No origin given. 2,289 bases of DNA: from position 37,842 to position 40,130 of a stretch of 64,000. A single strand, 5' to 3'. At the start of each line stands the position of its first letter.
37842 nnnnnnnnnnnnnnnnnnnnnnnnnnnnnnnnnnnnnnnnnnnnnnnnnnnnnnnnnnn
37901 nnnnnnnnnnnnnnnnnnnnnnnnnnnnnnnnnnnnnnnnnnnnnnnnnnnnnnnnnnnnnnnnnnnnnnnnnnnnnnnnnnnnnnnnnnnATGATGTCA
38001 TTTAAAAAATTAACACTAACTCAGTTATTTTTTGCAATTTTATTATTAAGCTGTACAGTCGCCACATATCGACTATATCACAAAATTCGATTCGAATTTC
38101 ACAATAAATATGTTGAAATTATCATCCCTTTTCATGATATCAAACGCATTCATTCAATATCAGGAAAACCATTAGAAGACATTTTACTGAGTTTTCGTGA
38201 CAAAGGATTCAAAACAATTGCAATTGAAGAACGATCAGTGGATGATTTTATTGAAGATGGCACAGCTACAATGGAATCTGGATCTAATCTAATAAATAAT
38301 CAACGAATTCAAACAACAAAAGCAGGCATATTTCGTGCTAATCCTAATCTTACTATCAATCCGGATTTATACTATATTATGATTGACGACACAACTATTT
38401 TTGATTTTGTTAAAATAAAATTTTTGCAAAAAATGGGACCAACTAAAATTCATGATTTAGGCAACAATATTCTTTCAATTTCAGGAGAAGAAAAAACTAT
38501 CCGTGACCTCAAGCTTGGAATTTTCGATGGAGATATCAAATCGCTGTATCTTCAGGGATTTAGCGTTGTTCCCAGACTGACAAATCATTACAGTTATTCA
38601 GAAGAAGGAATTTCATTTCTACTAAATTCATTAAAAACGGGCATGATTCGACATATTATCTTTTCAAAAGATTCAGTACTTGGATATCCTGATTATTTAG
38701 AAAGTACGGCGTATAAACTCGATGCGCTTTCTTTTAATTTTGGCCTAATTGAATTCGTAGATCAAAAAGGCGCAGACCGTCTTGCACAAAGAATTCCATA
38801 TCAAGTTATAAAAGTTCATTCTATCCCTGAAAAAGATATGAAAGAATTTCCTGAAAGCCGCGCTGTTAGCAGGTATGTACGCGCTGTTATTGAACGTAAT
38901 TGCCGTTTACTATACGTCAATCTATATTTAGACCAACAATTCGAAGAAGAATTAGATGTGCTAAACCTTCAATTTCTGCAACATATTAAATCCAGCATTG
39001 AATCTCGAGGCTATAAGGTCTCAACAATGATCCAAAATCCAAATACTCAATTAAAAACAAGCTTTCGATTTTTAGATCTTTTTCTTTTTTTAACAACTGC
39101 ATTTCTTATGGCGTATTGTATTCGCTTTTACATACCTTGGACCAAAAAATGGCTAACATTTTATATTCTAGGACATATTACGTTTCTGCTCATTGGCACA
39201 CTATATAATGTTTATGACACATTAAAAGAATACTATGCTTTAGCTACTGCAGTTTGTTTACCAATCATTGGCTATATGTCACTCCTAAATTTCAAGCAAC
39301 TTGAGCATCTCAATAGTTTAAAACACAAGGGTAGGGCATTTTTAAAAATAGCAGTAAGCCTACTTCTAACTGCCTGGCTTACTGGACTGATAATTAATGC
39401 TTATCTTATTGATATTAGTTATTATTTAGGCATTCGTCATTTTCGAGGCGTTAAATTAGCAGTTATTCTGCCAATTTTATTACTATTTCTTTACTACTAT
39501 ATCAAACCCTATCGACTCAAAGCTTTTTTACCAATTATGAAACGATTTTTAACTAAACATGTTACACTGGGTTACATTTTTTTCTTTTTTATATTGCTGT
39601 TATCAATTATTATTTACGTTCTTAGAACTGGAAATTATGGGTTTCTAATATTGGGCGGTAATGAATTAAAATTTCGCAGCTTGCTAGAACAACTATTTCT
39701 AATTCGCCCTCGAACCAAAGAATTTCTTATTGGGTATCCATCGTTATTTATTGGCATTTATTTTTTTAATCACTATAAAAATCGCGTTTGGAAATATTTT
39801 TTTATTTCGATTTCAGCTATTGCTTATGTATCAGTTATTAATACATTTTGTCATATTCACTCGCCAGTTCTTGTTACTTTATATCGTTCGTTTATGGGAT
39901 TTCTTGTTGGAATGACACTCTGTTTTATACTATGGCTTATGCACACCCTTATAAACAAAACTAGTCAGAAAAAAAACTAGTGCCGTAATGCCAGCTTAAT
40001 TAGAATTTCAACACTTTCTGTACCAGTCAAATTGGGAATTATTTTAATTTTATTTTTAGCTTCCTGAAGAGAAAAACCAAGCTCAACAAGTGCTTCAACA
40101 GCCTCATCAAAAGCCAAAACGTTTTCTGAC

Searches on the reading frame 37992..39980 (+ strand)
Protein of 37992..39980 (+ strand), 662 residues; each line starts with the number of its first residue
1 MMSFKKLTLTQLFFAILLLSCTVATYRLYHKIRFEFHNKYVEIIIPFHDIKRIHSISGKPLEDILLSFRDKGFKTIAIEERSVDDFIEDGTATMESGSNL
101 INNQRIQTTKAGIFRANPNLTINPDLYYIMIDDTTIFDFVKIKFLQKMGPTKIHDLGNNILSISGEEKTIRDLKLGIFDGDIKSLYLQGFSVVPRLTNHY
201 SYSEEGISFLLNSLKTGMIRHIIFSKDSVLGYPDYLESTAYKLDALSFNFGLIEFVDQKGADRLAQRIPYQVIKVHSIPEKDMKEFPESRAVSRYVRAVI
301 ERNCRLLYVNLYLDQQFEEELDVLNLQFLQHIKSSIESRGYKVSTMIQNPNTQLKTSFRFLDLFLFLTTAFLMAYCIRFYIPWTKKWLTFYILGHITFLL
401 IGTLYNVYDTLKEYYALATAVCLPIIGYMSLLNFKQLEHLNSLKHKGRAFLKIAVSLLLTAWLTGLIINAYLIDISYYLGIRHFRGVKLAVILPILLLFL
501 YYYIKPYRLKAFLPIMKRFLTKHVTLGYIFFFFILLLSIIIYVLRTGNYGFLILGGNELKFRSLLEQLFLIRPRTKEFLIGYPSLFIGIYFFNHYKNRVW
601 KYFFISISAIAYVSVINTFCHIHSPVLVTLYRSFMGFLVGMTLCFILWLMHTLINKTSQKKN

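Call 25: search_protein_families(library=pfam, proteins=[window:37992-39980:+], max_evalue=0.00001)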
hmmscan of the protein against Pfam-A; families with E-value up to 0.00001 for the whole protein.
window:37992-39980:+ (662 aa): 1 family
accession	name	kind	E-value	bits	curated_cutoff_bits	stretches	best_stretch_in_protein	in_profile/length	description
PF18949.5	DUF5693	-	3.5e-130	435.8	29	1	40-652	2-606/609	Family of unknown function (DUF5693)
